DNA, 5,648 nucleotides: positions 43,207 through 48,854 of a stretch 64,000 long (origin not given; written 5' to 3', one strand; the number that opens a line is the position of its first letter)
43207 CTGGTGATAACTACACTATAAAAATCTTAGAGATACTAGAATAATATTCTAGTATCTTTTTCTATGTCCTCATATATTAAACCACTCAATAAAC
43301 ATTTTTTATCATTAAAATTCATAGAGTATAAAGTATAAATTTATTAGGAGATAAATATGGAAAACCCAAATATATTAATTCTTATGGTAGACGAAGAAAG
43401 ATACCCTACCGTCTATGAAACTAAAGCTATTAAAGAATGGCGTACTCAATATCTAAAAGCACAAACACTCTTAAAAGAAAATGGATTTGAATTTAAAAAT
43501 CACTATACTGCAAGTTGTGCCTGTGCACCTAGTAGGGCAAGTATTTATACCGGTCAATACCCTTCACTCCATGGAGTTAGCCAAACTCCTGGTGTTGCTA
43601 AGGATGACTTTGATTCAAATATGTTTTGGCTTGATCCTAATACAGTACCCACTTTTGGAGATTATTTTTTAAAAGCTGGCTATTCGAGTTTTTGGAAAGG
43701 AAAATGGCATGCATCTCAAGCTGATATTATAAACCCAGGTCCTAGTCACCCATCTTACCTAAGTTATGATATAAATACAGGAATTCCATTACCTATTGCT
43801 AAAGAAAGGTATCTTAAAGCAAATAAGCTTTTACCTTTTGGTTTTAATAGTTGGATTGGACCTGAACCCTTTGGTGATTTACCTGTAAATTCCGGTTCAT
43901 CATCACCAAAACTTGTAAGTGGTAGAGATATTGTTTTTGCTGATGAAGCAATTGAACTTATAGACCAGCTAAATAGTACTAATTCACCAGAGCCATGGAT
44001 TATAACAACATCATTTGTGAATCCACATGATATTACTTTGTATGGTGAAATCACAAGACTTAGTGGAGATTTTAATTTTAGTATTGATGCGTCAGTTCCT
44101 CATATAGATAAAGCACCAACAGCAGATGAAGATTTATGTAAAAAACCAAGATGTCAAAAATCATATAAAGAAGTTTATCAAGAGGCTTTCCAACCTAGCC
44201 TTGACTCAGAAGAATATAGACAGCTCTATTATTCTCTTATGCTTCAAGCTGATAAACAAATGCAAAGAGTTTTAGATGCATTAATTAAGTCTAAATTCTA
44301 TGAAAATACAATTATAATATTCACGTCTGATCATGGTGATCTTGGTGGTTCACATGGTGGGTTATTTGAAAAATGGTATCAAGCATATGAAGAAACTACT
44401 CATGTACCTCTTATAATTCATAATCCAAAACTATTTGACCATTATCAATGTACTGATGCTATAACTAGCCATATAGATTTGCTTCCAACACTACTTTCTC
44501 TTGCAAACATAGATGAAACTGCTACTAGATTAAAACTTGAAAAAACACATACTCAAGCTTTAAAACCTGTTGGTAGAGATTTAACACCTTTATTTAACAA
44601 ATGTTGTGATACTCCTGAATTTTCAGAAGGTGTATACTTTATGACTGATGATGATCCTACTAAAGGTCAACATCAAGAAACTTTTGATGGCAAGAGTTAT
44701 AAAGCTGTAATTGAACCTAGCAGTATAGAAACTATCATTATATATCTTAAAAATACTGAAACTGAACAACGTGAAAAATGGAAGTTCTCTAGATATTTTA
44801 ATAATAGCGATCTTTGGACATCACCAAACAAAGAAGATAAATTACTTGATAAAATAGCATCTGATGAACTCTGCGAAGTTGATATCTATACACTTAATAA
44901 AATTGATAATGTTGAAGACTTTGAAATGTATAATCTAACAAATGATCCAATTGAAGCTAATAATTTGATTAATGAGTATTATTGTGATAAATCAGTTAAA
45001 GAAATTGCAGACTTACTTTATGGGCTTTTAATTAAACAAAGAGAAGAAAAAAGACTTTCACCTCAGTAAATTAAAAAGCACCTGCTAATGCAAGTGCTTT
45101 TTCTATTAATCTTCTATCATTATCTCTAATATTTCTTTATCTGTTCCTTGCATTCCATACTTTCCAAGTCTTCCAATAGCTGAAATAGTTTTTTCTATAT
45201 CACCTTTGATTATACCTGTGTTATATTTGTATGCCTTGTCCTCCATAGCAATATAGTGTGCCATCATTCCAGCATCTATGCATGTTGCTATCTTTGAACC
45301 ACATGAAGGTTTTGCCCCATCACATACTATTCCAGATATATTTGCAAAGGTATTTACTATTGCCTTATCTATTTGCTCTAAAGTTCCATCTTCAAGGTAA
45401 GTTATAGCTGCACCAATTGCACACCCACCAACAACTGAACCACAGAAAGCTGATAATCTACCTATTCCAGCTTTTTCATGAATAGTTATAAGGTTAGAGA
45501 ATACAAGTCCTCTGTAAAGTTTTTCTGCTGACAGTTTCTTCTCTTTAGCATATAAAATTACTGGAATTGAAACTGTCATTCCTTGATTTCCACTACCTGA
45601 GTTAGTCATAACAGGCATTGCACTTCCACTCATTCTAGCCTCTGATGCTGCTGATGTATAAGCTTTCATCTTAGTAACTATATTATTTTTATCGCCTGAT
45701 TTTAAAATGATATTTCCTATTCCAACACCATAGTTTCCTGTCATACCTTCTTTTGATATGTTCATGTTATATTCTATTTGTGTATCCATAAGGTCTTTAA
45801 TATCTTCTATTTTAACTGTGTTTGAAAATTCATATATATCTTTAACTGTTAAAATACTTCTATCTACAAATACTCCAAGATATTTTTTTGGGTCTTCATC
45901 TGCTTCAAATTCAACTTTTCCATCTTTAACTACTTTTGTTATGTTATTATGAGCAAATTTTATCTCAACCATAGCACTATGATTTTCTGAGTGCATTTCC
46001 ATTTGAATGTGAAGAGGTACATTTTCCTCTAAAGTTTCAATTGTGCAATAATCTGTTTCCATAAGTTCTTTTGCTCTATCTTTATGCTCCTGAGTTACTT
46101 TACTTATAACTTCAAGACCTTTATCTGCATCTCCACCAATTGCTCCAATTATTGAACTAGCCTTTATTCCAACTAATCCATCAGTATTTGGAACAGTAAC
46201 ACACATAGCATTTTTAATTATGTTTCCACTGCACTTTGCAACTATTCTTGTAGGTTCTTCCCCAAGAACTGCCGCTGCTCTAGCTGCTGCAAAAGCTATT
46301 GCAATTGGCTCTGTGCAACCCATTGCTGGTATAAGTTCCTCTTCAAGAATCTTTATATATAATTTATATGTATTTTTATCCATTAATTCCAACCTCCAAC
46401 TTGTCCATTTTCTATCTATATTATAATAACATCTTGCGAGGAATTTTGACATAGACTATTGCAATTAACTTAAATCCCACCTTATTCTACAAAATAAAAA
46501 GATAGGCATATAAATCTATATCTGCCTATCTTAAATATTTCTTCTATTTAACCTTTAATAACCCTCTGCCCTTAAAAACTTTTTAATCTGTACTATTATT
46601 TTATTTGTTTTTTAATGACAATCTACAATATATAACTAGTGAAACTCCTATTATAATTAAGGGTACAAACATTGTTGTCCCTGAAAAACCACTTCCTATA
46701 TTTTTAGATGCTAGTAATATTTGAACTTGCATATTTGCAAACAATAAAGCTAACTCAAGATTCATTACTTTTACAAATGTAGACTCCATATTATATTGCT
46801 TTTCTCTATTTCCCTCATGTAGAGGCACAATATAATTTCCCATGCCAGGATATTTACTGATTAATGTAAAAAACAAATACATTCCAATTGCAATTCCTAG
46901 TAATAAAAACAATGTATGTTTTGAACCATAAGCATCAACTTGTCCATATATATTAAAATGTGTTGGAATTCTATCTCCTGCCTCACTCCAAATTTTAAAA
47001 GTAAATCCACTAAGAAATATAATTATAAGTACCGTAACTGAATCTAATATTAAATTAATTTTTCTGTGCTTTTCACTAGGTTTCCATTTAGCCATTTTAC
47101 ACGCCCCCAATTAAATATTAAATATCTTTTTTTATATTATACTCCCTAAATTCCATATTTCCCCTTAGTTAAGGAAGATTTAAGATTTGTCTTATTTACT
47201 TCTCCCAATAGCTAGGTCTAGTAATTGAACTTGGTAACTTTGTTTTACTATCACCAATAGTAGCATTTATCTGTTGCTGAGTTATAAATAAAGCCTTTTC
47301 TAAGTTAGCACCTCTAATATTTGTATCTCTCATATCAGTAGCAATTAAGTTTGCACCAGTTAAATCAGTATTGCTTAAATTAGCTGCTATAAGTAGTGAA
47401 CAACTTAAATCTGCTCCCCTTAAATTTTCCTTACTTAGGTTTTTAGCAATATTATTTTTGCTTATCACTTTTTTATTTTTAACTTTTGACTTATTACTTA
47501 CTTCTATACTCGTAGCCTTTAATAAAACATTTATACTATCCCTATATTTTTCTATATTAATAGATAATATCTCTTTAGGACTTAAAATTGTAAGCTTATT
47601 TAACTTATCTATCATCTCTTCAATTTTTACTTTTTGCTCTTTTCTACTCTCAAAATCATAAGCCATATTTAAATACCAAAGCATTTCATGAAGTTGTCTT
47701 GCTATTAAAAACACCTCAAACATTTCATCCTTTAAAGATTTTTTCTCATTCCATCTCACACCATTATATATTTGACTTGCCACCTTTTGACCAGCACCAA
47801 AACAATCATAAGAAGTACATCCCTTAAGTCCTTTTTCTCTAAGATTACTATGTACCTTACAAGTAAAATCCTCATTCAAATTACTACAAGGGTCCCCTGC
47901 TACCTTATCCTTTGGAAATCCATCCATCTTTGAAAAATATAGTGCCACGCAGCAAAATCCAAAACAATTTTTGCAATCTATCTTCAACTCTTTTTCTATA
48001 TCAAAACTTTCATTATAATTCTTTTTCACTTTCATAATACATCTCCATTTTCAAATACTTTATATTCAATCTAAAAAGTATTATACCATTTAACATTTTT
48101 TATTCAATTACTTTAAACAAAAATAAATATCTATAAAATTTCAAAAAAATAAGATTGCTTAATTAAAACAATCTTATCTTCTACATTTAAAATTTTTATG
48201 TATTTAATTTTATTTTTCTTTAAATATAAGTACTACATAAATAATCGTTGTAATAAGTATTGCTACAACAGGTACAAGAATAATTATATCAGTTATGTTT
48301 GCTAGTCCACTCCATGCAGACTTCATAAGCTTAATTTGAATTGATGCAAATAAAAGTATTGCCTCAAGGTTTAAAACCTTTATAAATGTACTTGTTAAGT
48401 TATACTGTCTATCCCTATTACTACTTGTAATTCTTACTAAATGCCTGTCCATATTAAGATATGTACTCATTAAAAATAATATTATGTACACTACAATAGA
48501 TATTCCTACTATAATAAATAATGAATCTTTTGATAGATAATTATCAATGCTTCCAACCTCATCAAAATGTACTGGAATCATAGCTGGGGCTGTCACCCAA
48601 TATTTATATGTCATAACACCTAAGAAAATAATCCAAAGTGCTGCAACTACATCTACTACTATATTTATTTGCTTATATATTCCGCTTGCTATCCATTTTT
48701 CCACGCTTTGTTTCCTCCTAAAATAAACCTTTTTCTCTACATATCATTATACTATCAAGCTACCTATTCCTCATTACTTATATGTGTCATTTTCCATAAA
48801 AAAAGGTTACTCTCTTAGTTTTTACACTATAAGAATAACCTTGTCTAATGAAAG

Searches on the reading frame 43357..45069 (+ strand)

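Call 10: search_protein_families(library=pfam, proteins=[window:43357-45069:+], max_evalue=0.001)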
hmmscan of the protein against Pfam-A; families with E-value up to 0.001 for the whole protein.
window:43357-45069:+ (570 aa): 4 families
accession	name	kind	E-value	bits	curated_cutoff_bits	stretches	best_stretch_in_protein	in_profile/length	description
PF00884.28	Sulfatase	-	4.2e-42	144.9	25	1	4-385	1-301/301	Sulfatase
PF16347.10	SGSH_C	-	1.2e-10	42.2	29.3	1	335-387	4-55/154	N-sulphoglucosamine sulphohydrolase, C-terminal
PF01663.27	Phosphodiest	-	2.1e-05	24.7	23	0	39-75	26-63/342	Type I phosphodiesterase / nucleotide pyrophosphatase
PF02995.22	DUF229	-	0.0001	21.6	25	1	289-390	304-410/496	Protein of unknown function (DUF229)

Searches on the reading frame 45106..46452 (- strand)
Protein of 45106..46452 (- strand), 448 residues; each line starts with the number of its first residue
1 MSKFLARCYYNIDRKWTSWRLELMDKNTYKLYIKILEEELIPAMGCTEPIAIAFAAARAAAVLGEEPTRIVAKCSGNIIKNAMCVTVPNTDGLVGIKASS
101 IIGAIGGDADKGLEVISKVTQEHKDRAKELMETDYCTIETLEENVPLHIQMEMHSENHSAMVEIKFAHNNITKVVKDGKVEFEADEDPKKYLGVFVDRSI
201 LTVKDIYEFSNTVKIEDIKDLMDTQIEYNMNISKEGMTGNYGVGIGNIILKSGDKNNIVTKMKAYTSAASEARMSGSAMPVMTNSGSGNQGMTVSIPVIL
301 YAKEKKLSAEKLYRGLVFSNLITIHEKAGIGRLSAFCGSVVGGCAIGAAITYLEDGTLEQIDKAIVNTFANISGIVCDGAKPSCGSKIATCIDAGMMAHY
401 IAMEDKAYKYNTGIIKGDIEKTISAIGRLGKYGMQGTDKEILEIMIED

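Call 10: search_protein_families(library=pfam, proteins=[window:45106-46452:-], max_evalue=0.001)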
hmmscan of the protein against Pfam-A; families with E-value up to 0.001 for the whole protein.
window:45106-46452:- (448 aa): 1 family
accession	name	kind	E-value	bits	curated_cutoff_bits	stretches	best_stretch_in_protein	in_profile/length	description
PF03313.21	SDH_alpha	-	1.7e-61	208.6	26.4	1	111-443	2-260/260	Serine dehydratase alpha chain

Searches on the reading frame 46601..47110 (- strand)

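Call 5: search_protein_families(library=pfam, proteins=[window:46601-47110:-], max_evalue=0.1)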
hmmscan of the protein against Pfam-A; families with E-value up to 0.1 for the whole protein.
window:46601-47110:- (169 aa): 1 family
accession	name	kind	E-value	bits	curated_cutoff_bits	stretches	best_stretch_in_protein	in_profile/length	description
PF07853.16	DUF1648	-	8.7e-12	45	28.7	1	28-74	1-48/49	Domain of unknown function (DUF1648)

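Call 12: search_protein_families(library=ncbifam, proteins=[window:46601-47110:-], max_evalue=0.1)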
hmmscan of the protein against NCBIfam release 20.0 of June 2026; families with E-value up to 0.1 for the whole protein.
window:46601-47110:- (169 aa): 2 families
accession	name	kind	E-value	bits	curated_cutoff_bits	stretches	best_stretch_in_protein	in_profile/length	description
NF007816.0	PRK10525.1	equivalog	0.075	12.1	511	0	5-40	74-110/318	cytochrome o ubiquinol oxidase subunit II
NF033218.1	anchor_AmaP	equivalog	0.077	12.8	55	1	16-85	2-69/166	alkaline shock response membrane anchor protein AmaP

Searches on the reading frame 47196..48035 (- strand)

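Call 5: search_protein_families(library=pfam, proteins=[window:47196-48035:-], max_evalue=0.1)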
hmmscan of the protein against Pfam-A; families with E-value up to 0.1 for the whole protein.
window:47196-48035:- (279 aa): 3 families
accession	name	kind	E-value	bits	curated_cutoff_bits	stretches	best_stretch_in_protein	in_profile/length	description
PF00805.28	Pentapeptide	-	8.8e-10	38.4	20.2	1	215-249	3-37/40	Pentapeptide repeats (8 copies)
PF13599.13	Pentapeptide_4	-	0.033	14.7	38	1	200-249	13-62/78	Pentapeptide repeat region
PF19256.4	LAIKA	-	0.094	13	27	0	99-119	36-56/68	LAIKA domain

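Call 12: search_protein_families(library=ncbifam, proteins=[window:47196-48035:-], max_evalue=0.1)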
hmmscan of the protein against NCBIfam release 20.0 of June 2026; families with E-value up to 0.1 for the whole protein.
window:47196-48035:- (279 aa): 13 families
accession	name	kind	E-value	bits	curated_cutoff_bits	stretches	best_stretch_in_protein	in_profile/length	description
NF052603.1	penta_Alr5209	equivalog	2.3e-13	50.2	125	1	198-255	43-100/113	Alr5209 family pentapeptide repeat protein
NF047416.1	penta_HetL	equivalog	4e-10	39.5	260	2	167-234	150-217/218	heterocyst differentiation pentapeptide repeat protein HetL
NF011743.0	PRK15196.1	equivalog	1e-07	31.2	354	1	190-261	239-310/350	type III secretion system effector PipB2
NF011744.0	PRK15197.1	equivalog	5.3e-07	29.1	274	1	188-269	194-275/291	SPI-2 type III secretion system effector PipB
NF038182.1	penta_rpt_SmQnr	exception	0.00022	21.1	460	1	171-247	116-199/215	SmQnr family pentapeptide repeat protein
NF000420.1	penta_rpt_QnrB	exception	0.003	17.6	460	1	167-247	118-198/214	QnrB family quinolone resistance pentapeptide repeat protein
NF000421.1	penta_rpt_QnrVC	exception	0.0035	17.3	460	1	202-254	51-108/218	QnrVC family quinolone resistance pentapeptide repeat protein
NF012152.0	penta_rpt_QnrC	exception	0.0036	17.3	500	1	186-253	39-107/221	QnrC family quinolone resistance pentapeptide repeat protein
NF000071.4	penta_rpt_QnrA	exception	0.0053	16.6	450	1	207-253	61-107/218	QnrA family quinolone resistance pentapeptide repeat protein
NF033086.2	penta_rpt_Qnr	equivalog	0.013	15.2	240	1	198-252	141-195/211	Qnr family pentapeptide repeat protein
NF000349.1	mfpA_AE000516.2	equivalog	0.014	15.2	360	1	197-245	116-164/183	pentapeptide repeat protein MfpA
NF000139.2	penta_rpt_QnrD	exception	0.016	15.2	425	1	177-247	121-193/214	QnrD family quinolone resistance pentapeptide repeat protein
NF033375.2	penta_rpt_QnrE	exception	0.044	13.8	480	1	179-247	130-198/214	QnrE family quinolone resistance pentapeptide repeat protein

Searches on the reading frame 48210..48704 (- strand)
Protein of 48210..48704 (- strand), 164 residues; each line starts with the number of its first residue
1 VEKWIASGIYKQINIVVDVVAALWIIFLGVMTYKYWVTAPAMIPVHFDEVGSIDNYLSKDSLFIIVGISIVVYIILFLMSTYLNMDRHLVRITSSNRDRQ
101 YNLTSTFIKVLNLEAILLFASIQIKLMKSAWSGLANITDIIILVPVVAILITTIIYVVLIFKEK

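Call 5: search_protein_families(library=pfam, proteins=[window:48210-48704:-], max_evalue=0.1)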
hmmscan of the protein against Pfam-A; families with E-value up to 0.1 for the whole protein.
window:48210-48704:- (164 aa): 1 family
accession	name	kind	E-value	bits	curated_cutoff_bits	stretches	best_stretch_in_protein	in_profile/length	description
PF07853.16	DUF1648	-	1.3e-07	31.6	28.7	1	25-68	3-47/49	Domain of unknown function (DUF1648)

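Call 12: search_protein_families(library=ncbifam, proteins=[window:48210-48704:-], max_evalue=0.1)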
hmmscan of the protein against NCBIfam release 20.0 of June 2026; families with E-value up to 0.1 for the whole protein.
window:48210-48704:- (164 aa): 0 families
